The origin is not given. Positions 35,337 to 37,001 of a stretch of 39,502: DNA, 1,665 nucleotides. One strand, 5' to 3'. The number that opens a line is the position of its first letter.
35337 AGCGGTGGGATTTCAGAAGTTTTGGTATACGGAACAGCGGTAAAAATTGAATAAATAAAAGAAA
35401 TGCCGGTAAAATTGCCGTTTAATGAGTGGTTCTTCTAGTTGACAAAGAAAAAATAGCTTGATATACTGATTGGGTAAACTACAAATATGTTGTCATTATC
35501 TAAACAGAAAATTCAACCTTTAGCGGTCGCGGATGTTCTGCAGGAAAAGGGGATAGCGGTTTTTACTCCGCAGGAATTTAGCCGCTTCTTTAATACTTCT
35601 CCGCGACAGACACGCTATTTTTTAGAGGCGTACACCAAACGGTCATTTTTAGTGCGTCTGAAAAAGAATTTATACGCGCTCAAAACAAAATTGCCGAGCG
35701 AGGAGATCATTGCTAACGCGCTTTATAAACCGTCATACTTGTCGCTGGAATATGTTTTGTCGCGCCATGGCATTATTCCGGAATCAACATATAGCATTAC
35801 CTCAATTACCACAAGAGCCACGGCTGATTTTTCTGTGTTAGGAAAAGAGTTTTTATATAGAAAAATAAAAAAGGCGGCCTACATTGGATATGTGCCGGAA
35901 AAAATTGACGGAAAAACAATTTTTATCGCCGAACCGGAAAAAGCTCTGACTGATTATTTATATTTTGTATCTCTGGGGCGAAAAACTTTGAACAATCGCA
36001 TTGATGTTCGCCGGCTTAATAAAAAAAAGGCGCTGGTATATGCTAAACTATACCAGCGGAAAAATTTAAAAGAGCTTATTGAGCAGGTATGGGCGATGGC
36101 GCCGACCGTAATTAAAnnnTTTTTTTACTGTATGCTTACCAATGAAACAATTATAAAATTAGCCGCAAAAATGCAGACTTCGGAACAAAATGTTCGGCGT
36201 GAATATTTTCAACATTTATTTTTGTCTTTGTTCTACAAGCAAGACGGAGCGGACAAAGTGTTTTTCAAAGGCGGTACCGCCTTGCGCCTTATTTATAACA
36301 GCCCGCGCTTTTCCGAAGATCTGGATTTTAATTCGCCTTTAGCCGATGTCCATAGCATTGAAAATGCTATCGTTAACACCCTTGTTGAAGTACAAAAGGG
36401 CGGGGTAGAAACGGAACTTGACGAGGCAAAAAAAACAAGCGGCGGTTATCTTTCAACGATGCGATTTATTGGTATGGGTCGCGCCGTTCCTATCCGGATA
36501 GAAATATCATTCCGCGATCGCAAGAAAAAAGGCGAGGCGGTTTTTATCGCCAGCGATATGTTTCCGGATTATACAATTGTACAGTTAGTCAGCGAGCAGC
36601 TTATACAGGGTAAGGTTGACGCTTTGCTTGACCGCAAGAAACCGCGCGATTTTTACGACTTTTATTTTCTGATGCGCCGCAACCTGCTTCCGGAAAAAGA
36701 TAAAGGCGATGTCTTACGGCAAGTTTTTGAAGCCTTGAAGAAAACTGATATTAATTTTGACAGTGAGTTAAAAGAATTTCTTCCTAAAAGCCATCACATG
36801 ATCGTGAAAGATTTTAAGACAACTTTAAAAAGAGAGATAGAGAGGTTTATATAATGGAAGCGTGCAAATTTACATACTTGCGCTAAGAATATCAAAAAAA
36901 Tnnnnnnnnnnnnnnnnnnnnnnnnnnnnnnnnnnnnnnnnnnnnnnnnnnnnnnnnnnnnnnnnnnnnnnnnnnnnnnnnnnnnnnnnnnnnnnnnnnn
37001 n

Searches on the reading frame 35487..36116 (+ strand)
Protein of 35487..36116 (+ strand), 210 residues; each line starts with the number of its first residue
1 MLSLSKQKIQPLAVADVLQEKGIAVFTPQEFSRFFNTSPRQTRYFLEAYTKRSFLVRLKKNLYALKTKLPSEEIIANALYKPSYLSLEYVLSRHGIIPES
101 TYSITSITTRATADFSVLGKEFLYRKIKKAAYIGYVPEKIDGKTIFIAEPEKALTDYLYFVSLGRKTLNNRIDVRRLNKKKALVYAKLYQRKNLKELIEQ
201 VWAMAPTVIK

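Call 3: search_protein_families(library=pfam, proteins=[window:35487-36116:+], max_evalue=0.01)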
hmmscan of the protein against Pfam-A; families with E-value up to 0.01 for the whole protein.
window:35487-36116:+ (210 aa): 0 families

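Call 44: search_protein_families(library=padloc, proteins=[window:35487-36116:+], max_evalue=0.01)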
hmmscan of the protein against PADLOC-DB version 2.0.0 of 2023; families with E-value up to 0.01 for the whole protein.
window:35487-36116:+ (210 aa): 13 families
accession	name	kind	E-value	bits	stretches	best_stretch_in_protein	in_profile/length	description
PDLC02241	AbiEi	-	1.1e-38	131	1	24-201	13-194/199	AbiEi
PDLC02272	AbiEi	-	1.5e-35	120.8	1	38-201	25-194/200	AbiEi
PDLC02230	AbiEi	-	3.4e-30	103.2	1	48-164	25-137/192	AbiEi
PDLC02267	AbiEi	-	1.8e-19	68.2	1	15-160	10-154/252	AbiEi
PDLC02255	AbiEi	-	1.9e-19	67.9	1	44-201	35-183/186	AbiEi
PDLC02240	AbiEi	-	4.4e-18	63.6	1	24-197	16-206/216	AbiEi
PDLC02274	AbiEi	-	1e-15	56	1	25-201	17-210/217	AbiEi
PDLC02232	AbiEi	-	2.3e-11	41.9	1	13-156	8-158/177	AbiEi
PDLC02276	AbiEi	-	3.6e-06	24.7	1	74-158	73-157/270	AbiEi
PDLC02269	AbiEi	-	4.8e-06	24.1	1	23-194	10-183/251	AbiEi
PDLC02287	AbiEi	-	1.3e-05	22.9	1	23-158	10-144/253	AbiEi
PDLC02273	AbiEi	-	0.0004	18.5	1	17-191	8-195/205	AbiEi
PDLC02270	AbiEi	-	0.0028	14.8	1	24-121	11-117/265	AbiEi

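Call 45: search_protein_families(library=ncbifam, proteins=[window:35487-36116:+], max_evalue=0.01)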
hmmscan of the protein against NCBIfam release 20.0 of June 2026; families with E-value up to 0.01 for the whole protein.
window:35487-36116:+ (210 aa): 1 family
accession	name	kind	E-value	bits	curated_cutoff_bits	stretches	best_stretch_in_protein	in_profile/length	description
NF047376.1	TAA_AbiEi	equivalog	6.5e-10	39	150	1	14-156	9-160/172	type IV toxin-antitoxin system AbiEi family antitoxin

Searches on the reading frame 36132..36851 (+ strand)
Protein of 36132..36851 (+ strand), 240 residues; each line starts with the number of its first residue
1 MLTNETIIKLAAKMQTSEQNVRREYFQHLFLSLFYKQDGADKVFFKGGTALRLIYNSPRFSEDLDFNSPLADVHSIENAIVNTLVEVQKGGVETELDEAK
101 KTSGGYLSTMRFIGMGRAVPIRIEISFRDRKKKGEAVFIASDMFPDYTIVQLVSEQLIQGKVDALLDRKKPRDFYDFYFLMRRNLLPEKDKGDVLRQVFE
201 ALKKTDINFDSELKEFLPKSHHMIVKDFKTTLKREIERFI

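Call 3: search_protein_families(library=pfam, proteins=[window:36132-36851:+], max_evalue=0.01)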
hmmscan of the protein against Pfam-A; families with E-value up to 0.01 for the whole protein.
window:36132-36851:+ (240 aa): 1 family
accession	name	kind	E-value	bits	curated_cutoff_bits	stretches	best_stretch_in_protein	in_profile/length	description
PF08843.17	AbiEii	-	9.4e-27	94.9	22.5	1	34-209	6-197/238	Nucleotidyl transferase AbiEii toxin, Type IV TA system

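Call 44: search_protein_families(library=padloc, proteins=[window:36132-36851:+], max_evalue=0.01)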
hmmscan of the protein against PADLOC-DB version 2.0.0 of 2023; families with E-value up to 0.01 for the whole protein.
window:36132-36851:+ (240 aa): 29 families (the best 25 are shown)
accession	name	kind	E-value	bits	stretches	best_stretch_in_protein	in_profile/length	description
PDLC02304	AbiEii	-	8.1e-26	89.5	1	1-237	1-239/260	AbiEii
PDLC02323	AbiEii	-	2.1e-24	84.5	1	1-189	1-192/248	AbiEii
PDLC02293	AbiEii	-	3.5e-21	73.9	1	5-240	4-246/270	AbiEii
PDLC02313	AbiEii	-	5.5e-21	73.2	1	12-188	13-195/254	AbiEii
PDLC02307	AbiEii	-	1.5e-19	68.7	1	37-229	22-185/219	AbiEii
PDLC02328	AbiEii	-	9.3e-18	62.9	1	40-183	12-144/203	AbiEii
PDLC02296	AbiEii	-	3.8e-16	57.1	1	7-68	11-71/282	AbiEii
PDLC02330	AbiEii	-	1.1e-15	56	1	23-206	7-186/219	AbiEii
PDLC02292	AbiEii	-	3.1e-15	54.7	1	6-104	13-105/283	AbiEii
PDLC02305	AbiEii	-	8.1e-15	52.8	1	41-208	43-217/306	AbiEii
PDLC02306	AbiEii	-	1.6e-14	52.2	2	18-85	16-83/280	AbiEii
PDLC02324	AbiEii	-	4.1e-13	47.6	1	22-190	6-164/231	AbiEii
PDLC02294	AbiEii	-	4.2e-12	44.5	1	31-236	33-241/260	AbiEii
PDLC02318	AbiEii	-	5.8e-12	43.6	1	26-185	25-188/280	AbiEii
PDLC02317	AbiEii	-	7.8e-12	42.8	2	1-82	1-82/396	AbiEii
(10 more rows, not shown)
